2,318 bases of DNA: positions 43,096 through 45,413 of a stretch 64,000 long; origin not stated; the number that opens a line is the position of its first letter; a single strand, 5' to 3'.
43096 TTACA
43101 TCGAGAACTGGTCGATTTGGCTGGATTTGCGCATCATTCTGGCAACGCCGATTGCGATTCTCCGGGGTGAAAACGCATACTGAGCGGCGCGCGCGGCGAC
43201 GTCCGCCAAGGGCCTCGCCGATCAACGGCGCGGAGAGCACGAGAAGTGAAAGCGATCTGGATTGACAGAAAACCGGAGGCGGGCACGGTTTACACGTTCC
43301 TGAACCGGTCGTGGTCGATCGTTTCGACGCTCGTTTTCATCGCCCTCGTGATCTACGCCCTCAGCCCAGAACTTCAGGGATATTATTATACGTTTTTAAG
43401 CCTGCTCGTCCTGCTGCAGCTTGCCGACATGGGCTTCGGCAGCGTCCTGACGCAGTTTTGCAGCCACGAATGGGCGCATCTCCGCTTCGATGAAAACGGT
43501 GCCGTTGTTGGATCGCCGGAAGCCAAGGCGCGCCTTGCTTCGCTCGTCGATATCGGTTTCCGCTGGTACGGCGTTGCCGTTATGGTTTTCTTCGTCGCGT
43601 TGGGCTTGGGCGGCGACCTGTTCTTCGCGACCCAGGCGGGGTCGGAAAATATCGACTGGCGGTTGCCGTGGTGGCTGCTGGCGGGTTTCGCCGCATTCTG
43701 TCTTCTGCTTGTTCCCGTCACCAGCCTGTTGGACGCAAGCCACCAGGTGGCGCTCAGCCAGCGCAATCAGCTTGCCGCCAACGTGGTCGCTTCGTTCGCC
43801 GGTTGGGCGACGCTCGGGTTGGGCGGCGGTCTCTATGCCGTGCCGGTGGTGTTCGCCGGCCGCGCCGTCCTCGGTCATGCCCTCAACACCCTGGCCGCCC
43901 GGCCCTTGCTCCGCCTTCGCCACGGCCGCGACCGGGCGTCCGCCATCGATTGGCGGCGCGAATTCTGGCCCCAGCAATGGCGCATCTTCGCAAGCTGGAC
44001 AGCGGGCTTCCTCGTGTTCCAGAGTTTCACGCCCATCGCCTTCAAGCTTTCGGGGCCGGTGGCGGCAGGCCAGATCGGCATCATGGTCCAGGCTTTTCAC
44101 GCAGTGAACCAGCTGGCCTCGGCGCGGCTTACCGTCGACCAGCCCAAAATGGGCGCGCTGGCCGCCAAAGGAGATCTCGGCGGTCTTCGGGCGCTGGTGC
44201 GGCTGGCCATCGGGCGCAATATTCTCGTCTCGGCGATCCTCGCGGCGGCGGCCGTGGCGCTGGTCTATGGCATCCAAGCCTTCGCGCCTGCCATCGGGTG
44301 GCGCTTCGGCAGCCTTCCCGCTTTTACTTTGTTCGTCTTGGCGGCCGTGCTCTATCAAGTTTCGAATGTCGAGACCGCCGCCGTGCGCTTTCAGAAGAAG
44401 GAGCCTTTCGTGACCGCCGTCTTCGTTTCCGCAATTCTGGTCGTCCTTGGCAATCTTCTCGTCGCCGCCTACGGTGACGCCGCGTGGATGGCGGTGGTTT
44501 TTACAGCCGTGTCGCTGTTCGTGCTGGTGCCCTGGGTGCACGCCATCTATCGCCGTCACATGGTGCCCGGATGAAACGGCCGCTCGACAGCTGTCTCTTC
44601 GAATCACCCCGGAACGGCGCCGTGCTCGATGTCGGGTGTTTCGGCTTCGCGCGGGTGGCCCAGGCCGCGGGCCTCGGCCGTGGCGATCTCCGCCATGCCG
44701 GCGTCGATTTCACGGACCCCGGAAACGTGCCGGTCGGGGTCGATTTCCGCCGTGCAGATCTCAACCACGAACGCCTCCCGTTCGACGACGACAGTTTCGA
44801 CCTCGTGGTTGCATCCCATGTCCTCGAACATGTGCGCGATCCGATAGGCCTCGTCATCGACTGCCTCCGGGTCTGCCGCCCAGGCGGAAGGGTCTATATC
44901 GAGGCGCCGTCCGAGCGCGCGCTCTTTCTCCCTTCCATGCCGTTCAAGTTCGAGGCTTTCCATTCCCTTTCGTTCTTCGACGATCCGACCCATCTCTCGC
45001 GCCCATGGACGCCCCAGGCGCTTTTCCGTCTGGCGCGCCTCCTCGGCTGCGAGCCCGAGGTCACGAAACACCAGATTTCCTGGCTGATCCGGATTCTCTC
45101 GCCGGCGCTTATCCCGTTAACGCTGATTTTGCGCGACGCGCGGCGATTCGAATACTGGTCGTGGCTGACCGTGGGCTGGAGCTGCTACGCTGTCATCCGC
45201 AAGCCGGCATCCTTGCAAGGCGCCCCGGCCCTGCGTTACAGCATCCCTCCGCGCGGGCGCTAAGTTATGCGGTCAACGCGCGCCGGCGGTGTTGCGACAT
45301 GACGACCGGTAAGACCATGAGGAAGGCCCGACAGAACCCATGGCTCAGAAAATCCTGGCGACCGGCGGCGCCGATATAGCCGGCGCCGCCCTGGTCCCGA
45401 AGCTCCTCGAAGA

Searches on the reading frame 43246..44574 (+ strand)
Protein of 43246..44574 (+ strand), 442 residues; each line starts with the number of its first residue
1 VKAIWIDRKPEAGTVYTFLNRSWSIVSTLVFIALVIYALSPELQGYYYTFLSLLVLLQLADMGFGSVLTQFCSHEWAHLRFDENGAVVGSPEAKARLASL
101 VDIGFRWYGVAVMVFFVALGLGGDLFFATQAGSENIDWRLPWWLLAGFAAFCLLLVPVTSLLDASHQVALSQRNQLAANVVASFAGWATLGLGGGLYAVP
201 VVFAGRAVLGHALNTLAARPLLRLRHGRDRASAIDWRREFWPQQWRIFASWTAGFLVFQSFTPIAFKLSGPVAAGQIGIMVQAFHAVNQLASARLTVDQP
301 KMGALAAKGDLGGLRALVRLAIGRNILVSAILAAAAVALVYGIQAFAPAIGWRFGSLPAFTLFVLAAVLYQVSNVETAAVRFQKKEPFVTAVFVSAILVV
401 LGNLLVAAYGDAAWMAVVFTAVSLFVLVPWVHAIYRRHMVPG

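Call 6: search_protein_families(library=pfam, proteins=[window:43246-44574:+], max_evalue=0.01)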
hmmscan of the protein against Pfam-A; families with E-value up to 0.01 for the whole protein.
window:43246-44574:+ (442 aa): 0 families

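Call 16: search_protein_families(library=ncbifam, proteins=[window:43246-44574:+], max_evalue=0.01)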
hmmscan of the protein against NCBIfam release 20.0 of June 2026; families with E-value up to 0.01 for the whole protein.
window:43246-44574:+ (442 aa): 1 family
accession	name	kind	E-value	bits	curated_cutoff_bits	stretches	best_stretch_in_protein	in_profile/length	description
NF041503.1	WZX_like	subfamily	3.4e-21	75.8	300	1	18-420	3-410/429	O-unit flippase-like protein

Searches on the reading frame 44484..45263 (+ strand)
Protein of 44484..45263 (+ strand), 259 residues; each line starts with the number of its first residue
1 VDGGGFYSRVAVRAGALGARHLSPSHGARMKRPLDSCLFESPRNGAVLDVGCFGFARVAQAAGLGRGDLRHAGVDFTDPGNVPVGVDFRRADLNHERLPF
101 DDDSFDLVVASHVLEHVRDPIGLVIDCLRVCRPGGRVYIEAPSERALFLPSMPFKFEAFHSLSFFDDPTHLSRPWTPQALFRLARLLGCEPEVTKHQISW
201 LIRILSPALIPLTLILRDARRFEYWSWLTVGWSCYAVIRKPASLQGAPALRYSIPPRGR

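Call 6: search_protein_families(library=pfam, proteins=[window:44484-45263:+], max_evalue=0.01)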
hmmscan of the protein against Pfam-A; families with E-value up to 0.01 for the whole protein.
window:44484-45263:+ (259 aa): 7 families
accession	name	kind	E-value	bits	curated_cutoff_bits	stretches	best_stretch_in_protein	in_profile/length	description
PF08241.18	Methyltransf_11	-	1.3e-13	51.8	21.2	1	48-139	1-95/95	Methyltransferase domain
PF13489.12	Methyltransf_23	-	1.2e-11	45.1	27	1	29-190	8-160/164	Methyltransferase domain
PF13649.12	Methyltransf_25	-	9.4e-08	33.1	27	1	84-135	46-97/97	Methyltransferase domain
PF13847.12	Methyltransf_31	-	3.8e-07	30.3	27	1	85-147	55-118/145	Methyltransferase domain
PF08242.18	Methyltransf_12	-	4e-07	31.1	30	1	87-137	47-98/98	Methyltransferase domain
PF01209.24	Ubie_methyltran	-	6.2e-06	26.2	20.1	1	94-162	106-174/233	ubiE/COQ5 methyltransferase family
PF07021.18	MetW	-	0.0031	17.6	21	1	82-132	53-103/193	Methionine biosynthesis protein MetW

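Call 16: search_protein_families(library=ncbifam, proteins=[window:44484-45263:+], max_evalue=0.01)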
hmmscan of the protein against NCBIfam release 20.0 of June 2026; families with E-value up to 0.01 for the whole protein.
window:44484-45263:+ (259 aa): 17 families
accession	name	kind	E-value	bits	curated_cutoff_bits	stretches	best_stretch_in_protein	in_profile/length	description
NF045667.1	MTase_DVU1556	equivalog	1.3e-06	28.1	155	1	31-139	12-119/213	DVU_1556 family methyltransferase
NF041255.1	mycofact_MftM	equivalog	2.7e-06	26.9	200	1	45-143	141-243/289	mycofactocin oligosaccharide methyltransferase MftM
NF001241.0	PRK00216.1-2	equivalog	4.9e-06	26.3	327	1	96-140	104-148/231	demethylmenaquinone methyltransferase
TIGR01983.1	UbiG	equivalog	7.6e-06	25.4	102.95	1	97-139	108-151/228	bifunctional 2-polyprenyl-6-hydroxyphenol methylase/3-demethylubiquinol 3-O-methyltransferase UbiG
NF045823.1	PthPhpthDimycoMt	equivalog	1e-05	24.8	300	1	58-137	87-164/256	phthiotriol/phenolphthiotriol dimycocerosates methyltransferase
NF041537.1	ArsM_AhpD_UU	exception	2.5e-05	23.2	510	1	91-139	132-180/345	arsenite methyltransferase/AhpD domain selenoprotein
NF001240.0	PRK00216.1-1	equivalog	5.4e-05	22.4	378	1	90-141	119-170/251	bifunctional demethylmenaquinone methyltransferase/2-methoxy-6-polyprenyl-1,4-benzoquinol methylase UbiE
TIGR02752.1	MenG_heptapren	equivalog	6.8e-05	22.5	419.85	1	94-139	104-149/231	demethylmenaquinone methyltransferase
NF047649.1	MTase_UXPK_star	exception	0.0001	21.4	460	1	46-139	80-181/283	methyltransferase/UXPK-star double selenoprotein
NF041536.1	ArsM_DUF2284_UU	exception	0.00012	20.6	575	1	86-139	129-180/459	arsenite methyltransferase/DUF2284 domain selenoprotein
TIGR02081.1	metW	equivalog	0.00018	21.1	189.5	1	46-132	16-103/194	methionine biosynthesis protein MetW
NF001243.0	PRK00216.1-4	equivalog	0.00028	20.3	235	1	96-139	108-151/237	demethylmenaquinone methyltransferase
NF008823.0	PRK11873.1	subfamily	0.00029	20.4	263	1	86-139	130-181/272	arsenite methyltransferase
TIGR01934.1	MenG_MenH_UbiE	subfamily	0.00079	18.8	158.35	1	94-144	96-146/223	ubiquinone/menaquinone biosynthesis methyltransferase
NF045825.1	FAmtase_mtf2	equivalog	0.0012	18.2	400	1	61-137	82-156/248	fatty-acid O-methyltransferase Mtf2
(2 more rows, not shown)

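Call 25: find_homologous_proteins(query=window:44571-45263:+)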
Query window:44571-45263:+ (230 aa): 227 proteins with E <= 0.001 among 766 candidates; the best 120 are listed.
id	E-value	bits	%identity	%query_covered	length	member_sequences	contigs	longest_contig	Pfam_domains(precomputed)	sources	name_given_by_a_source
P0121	1.4e-155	534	100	100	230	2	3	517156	PF13847.13,PF13489.13,PF13649.13,PF01209.25,PF08241.19,PF08242.19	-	-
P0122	2.4e-106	373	68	99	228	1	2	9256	PF13847.13,PF13489.13,PF13649.13,PF01209.25,PF08241.19,PF08242.19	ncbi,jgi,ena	jgi:SAM-dependent methyltransferase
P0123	1.6e-94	334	63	98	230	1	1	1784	PF13847.13,PF13489.13,PF13649.13,PF08241.19,PF08242.19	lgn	-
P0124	2.9e-94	333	63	98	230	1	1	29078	PF13847.13,PF13489.13,PF13649.13,PF08241.19,PF08242.19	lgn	-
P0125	5.0e-88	313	64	94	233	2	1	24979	PF13847.13,PF13489.13,PF13649.13,PF01209.25,PF08241.19,PF08242.19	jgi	jgi:SAM-dependent methyltransferase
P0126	2.6e-85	304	59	98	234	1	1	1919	PF13847.13,PF13489.13,PF13649.13,PF01209.25,PF08241.19,PF08242.19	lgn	-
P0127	1.0e-81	292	56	97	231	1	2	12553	PF13847.13,PF13489.13,PF13649.13,PF08241.19,PF08242.19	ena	-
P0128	1.0e-81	292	55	97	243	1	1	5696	PF07021.19,PF13847.13,PF13489.13,PF13649.13,PF08241.19,PF08242.19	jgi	jgi:SAM-dependent methyltransferase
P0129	1.5e-80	288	56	98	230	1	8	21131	PF13847.13,PF13489.13,PF13649.13,PF01209.25,PF08241.19,PF08242.19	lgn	-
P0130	2.8e-80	287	57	92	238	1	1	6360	PF13847.13,PF13489.13,PF13649.13,PF01209.25,PF08241.19,PF08242.19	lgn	-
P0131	3.1e-80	287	57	97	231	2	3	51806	PF13847.13,PF13489.13,PF13649.13,PF08241.19,PF08242.19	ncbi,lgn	-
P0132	5.2e-80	287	56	98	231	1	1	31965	PF13847.13,PF13489.13,PF13649.13,PF01209.25,PF08241.19,PF08242.19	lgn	-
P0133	5.3e-79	283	51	98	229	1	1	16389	PF13847.13,PF13489.13,PF13649.13,PF01209.25,PF08241.19,PF08242.19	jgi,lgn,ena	-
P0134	6.1e-79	283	56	98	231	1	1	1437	PF13847.13,PF13489.13,PF13649.13,PF01209.25,PF08241.19,PF08242.19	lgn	-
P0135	6.6e-79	283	55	100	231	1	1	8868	PF13847.13,PF13489.13,PF13649.13,PF08241.19,PF08242.19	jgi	-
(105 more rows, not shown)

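Call 27: find_encoding_contigs(protein=P0121, flank=10000, max_places=6)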
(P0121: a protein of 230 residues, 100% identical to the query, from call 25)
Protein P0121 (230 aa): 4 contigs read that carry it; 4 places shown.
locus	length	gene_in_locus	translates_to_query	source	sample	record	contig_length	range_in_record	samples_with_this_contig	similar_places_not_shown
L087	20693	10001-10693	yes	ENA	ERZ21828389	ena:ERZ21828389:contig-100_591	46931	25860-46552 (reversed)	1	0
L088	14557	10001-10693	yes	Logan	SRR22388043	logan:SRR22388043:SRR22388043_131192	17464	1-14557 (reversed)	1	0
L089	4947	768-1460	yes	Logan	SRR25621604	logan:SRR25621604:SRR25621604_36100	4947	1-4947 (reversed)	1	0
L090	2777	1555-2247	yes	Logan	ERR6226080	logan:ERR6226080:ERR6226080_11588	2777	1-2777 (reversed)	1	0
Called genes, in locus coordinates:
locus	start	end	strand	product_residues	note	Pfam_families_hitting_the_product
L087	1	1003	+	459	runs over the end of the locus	?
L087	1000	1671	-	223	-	-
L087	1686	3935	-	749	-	PF01656:CbiA (faint), PF02706:Wzz, PF13807:GNVR (weak), PF13614:AAA_31 (weak)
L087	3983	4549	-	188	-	PF22461:SLBB_2 (faint), PF02563:Poly_export, PF10531:SLBB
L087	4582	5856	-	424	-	PF10082:BBP2_2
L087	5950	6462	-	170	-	-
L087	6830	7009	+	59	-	-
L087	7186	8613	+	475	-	PF13727:CoA_binding_3, PF02397:Bac_transf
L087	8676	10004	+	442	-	-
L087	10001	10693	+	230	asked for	PF13489:Methyltransf_23, PF13847:Methyltransf_31 (faint), PF08241:Methyltransf_11, PF08242:Methyltransf_12 (weak), PF13649:Methyltransf_25 (weak), PF01209:Ubie_methyltran (weak)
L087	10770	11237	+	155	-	-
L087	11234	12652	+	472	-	-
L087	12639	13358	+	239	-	-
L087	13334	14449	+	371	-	-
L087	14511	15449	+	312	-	PF01073:3Beta_HSD (faint), PF01370:Epimerase, PF04321:RmlD_sub_bind, PF05368:NmrA (weak), PF07993:NAD_binding_4 (faint), PF16363:GDP_Man_Dehyd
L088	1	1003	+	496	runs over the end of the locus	PF04932:Wzy_C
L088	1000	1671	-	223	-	-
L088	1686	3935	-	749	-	PF01656:CbiA (faint), PF02706:Wzz, PF13807:GNVR (weak), PF13614:AAA_31 (weak)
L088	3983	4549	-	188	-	PF22461:SLBB_2 (faint), PF02563:Poly_export, PF10531:SLBB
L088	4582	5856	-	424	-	PF10082:BBP2_2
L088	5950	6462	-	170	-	-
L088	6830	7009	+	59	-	-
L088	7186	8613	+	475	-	PF13727:CoA_binding_3, PF02397:Bac_transf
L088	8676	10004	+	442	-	-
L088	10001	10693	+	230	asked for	PF13489:Methyltransf_23, PF13847:Methyltransf_31 (faint), PF08241:Methyltransf_11, PF08242:Methyltransf_12 (weak), PF13649:Methyltransf_25 (weak), PF01209:Ubie_methyltran (weak)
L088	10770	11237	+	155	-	-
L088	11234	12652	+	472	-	-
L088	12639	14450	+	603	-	-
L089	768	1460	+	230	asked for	PF13489:Methyltransf_23, PF13847:Methyltransf_31 (faint), PF08241:Methyltransf_11, PF08242:Methyltransf_12 (weak), PF13649:Methyltransf_25 (weak), PF01209:Ubie_methyltran (weak)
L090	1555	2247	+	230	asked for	PF13489:Methyltransf_23, PF13847:Methyltransf_31 (faint), PF08241:Methyltransf_11, PF08242:Methyltransf_12 (weak), PF13649:Methyltransf_25 (weak), PF01209:Ubie_methyltran (weak)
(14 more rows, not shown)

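Call 28: find_encoding_contigs(protein=P0122, flank=10000, max_places=4)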
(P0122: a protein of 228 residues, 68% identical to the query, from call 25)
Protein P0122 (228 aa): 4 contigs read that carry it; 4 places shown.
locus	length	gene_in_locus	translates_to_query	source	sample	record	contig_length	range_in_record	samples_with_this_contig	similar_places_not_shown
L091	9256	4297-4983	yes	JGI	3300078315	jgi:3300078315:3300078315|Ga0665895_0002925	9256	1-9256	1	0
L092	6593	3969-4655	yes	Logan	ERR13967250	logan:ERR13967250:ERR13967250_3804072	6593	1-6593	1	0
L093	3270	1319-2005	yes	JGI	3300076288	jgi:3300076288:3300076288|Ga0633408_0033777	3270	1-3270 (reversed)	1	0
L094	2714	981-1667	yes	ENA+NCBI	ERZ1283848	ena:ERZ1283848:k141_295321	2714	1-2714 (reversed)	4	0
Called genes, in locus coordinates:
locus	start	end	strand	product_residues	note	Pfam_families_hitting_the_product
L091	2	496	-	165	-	?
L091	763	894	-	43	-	-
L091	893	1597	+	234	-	PF01471:PG_binding_1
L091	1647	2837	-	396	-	PF13439:Glyco_transf_4 (faint), PF13579:Glyco_trans_4_4, PF00534:Glycos_transf_1 (weak), PF13692:Glyco_trans_1_4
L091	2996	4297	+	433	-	-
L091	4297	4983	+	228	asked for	PF13489:Methyltransf_23, PF13847:Methyltransf_31 (weak), PF08241:Methyltransf_11, PF13649:Methyltransf_25, PF08242:Methyltransf_12 (weak), PF01209:Ubie_methyltran (weak)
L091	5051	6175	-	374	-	-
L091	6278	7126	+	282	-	PF05575:V_cholerae_RfbT, PF05050:Methyltransf_21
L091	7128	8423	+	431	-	PF04932:Wzy_C (weak)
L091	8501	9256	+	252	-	?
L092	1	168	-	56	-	?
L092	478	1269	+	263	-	PF01471:PG_binding_1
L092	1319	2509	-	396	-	PF13439:Glyco_transf_4 (faint), PF13579:Glyco_trans_4_4, PF00534:Glycos_transf_1 (weak), PF13692:Glyco_trans_1_4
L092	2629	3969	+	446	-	-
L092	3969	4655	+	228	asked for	PF13489:Methyltransf_23, PF13847:Methyltransf_31 (weak), PF08241:Methyltransf_11, PF13649:Methyltransf_25, PF08242:Methyltransf_12 (weak), PF01209:Ubie_methyltran (weak)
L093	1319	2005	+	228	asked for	PF13489:Methyltransf_23, PF13847:Methyltransf_31 (weak), PF08241:Methyltransf_11, PF13649:Methyltransf_25, PF08242:Methyltransf_12 (weak), PF01209:Ubie_methyltran (weak)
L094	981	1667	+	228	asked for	PF13489:Methyltransf_23, PF13847:Methyltransf_31 (weak), PF08241:Methyltransf_11, PF13649:Methyltransf_25, PF08242:Methyltransf_12 (weak), PF01209:Ubie_methyltran (weak)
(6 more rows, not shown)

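Call 29: find_encoding_contigs(protein=P0124, flank=10000, max_places=4)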
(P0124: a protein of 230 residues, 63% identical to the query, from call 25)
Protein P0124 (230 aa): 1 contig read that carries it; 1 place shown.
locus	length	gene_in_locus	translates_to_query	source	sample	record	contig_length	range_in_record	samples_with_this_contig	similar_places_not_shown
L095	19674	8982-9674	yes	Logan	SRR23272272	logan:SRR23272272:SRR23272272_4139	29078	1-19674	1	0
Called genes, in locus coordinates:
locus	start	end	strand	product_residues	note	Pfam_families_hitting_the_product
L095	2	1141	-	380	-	?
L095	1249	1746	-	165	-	PF04828:GFA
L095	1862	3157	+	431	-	-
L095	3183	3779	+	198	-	PF08645:PNK3P (weak), PF13242:Hydrolase_like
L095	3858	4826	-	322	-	PF01370:Epimerase, PF04321:RmlD_sub_bind, PF16363:GDP_Man_Dehyd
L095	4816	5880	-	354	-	PF01370:Epimerase, PF04321:RmlD_sub_bind (weak), PF16363:GDP_Man_Dehyd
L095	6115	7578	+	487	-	PF13727:CoA_binding_3, PF02397:Bac_transf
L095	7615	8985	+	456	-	-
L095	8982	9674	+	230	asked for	PF13489:Methyltransf_23, PF08241:Methyltransf_11, PF08242:Methyltransf_12 (weak), PF13649:Methyltransf_25, PF13847:Methyltransf_31 (weak)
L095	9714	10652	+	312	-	PF01073:3Beta_HSD, PF01370:Epimerase, PF02719:Polysacc_synt_2 (faint), PF04321:RmlD_sub_bind, PF05368:NmrA (faint), PF13460:NAD_binding_10 (faint), PF16363:GDP_Man_Dehyd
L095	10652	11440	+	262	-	PF00483:NTP_transferase, PF12804:NTP_transf_3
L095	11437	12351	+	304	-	PF01370:Epimerase, PF04321:RmlD_sub_bind, PF16363:GDP_Man_Dehyd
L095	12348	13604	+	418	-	PF08421:Methyltransf_13, PF13489:Methyltransf_23, PF08484:Methyltransf_14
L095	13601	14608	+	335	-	PF00288:GHMP_kinases_N, PF08544:GHMP_kinases_C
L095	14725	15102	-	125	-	PF00072:Response_reg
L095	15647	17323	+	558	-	PF00118:Cpn60_TCP1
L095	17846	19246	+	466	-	PF00089:Trypsin, PF13365:Trypsin_2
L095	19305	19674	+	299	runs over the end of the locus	PF00892:EamA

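Call 33: list_cluster_members(proteins=[P0121, P0001])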
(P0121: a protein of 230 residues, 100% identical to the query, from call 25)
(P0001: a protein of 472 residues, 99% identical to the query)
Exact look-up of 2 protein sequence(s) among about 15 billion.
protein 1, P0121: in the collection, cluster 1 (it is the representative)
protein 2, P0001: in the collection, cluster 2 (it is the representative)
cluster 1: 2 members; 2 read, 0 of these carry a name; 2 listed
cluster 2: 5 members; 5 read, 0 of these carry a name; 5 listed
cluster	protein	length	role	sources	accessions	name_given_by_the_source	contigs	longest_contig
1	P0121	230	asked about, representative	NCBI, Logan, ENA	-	-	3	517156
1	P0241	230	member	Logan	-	-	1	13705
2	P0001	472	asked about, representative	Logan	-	-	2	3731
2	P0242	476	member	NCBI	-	-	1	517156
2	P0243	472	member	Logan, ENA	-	-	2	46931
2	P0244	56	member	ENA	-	-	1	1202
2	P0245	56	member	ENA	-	-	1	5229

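Call 34: find_encoding_contigs(protein=P0241, flank=10000, max_places=6)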
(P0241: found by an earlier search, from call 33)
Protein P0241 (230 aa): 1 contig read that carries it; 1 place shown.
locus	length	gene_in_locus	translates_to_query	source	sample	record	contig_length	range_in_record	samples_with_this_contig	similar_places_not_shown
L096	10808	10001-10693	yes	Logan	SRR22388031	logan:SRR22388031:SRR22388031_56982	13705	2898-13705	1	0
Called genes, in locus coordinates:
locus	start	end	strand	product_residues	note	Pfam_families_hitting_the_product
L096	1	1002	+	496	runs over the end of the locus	PF04932:Wzy_C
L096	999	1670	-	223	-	-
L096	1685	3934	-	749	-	PF01656:CbiA (faint), PF02706:Wzz, PF13807:GNVR (weak), PF13614:AAA_31 (weak)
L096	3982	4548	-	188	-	PF22461:SLBB_2 (faint), PF02563:Poly_export, PF10531:SLBB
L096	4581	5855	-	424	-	PF10082:BBP2_2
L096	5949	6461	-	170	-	-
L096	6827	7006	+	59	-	-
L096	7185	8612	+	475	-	PF13727:CoA_binding_3, PF02397:Bac_transf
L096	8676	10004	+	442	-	-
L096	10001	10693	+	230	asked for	PF13489:Methyltransf_23, PF13847:Methyltransf_31 (faint), PF08241:Methyltransf_11, PF08242:Methyltransf_12 (faint), PF13649:Methyltransf_25 (weak)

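Call 40: search_protein_families(library=pfam, proteins=[L088:12639-14450:+], max_evalue=1)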
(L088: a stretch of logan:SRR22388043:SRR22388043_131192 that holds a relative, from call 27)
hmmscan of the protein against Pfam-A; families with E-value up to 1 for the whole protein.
L088:12639-14450:+ (603 aa): 2 families
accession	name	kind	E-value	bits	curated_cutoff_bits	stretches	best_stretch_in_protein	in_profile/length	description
PF00884.28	Sulfatase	-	0.0054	16.5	25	1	204-482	39-261/301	Sulfatase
PF02995.22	DUF229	-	0.025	13.7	25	1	438-469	315-346/496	Protein of unknown function (DUF229)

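Call 41: search_solved_structures(query=L088:12639-14450:+, max_evalue=1)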
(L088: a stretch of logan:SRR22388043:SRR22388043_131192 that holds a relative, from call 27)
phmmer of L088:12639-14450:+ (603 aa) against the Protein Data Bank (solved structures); distinct sequences matched with E-value up to 1: 2.
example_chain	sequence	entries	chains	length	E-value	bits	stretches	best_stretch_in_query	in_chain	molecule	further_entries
6m3d_C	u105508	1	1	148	0.13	13.8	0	219-263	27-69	Segmentation polarity homeobox protein engrailed,Segmentation polarity homeobox protein en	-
7keu_A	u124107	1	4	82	0.84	11.1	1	537-573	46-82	Apoptosis-associated speck-like protein containing a CARD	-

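Call 80: find_encoding_contigs(protein=P0131, flank=8000, max_places=3)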
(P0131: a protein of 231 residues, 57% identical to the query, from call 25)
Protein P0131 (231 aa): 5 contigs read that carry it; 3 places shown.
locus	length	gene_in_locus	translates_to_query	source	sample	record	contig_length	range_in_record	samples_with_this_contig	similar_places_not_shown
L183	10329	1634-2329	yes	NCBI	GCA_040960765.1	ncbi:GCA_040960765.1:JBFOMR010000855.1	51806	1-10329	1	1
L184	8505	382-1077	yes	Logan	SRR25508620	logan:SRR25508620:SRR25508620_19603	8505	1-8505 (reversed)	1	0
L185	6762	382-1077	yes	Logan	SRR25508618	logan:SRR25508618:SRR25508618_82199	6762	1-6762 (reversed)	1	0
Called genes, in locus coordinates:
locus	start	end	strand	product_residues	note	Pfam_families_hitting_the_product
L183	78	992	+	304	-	-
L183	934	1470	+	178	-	PF00404:Dockerin_1 (faint), PF12256:TcdB_toxin_midN (faint), PF01839:FG-GAP (faint), PF20615:DUF6802 (faint), PF13517:FG-GAP_3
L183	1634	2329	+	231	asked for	PF13489:Methyltransf_23, PF08241:Methyltransf_11, PF13649:Methyltransf_25 (weak), PF08242:Methyltransf_12 (weak), PF13847:Methyltransf_31 (weak)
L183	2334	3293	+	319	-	PF00106:adh_short (faint), PF04321:RmlD_sub_bind, PF05368:NmrA (faint), PF01073:3Beta_HSD, PF01370:Epimerase, PF02719:Polysacc_synt_2 (faint), PF03435:Sacchrp_dh_NADP (weak), PF16363:GDP_Man_Dehyd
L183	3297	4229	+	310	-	PF01370:Epimerase, PF04321:RmlD_sub_bind (weak), PF16363:GDP_Man_Dehyd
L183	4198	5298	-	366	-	PF00534:Glycos_transf_1 (weak), PF13692:Glyco_trans_1_4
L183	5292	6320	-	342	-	PF00288:GHMP_kinases_N, PF08544:GHMP_kinases_C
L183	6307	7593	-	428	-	PF08421:Methyltransf_13, PF13489:Methyltransf_23, PF08484:Methyltransf_14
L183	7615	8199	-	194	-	PF13580:SIS_2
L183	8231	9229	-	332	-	PF01370:Epimerase, PF04321:RmlD_sub_bind (weak), PF16363:GDP_Man_Dehyd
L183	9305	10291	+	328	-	PF01370:Epimerase, PF04321:RmlD_sub_bind (weak), PF16363:GDP_Man_Dehyd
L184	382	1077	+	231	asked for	PF13489:Methyltransf_23, PF08241:Methyltransf_11, PF13649:Methyltransf_25 (weak), PF08242:Methyltransf_12 (weak), PF13847:Methyltransf_31 (weak)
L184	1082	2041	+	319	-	PF00106:adh_short (faint), PF04321:RmlD_sub_bind, PF05368:NmrA (faint), PF01073:3Beta_HSD, PF01370:Epimerase, PF02719:Polysacc_synt_2 (faint), PF03435:Sacchrp_dh_NADP (weak), PF16363:GDP_Man_Dehyd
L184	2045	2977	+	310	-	PF01370:Epimerase, PF04321:RmlD_sub_bind (weak), PF16363:GDP_Man_Dehyd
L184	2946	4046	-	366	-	PF00534:Glycos_transf_1 (weak), PF13692:Glyco_trans_1_4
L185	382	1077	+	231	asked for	PF13489:Methyltransf_23, PF08241:Methyltransf_11, PF13649:Methyltransf_25 (weak), PF08242:Methyltransf_12 (weak), PF13847:Methyltransf_31 (weak)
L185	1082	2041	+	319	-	PF00106:adh_short (faint), PF04321:RmlD_sub_bind, PF05368:NmrA (faint), PF01073:3Beta_HSD, PF01370:Epimerase, PF02719:Polysacc_synt_2 (faint), PF03435:Sacchrp_dh_NADP (weak), PF16363:GDP_Man_Dehyd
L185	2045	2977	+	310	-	PF01370:Epimerase, PF04321:RmlD_sub_bind (weak), PF16363:GDP_Man_Dehyd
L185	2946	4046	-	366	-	PF00534:Glycos_transf_1 (weak), PF13692:Glyco_trans_1_4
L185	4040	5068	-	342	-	PF00288:GHMP_kinases_N, PF08544:GHMP_kinases_C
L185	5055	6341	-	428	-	PF08421:Methyltransf_13, PF13489:Methyltransf_23, PF08484:Methyltransf_14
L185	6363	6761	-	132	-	?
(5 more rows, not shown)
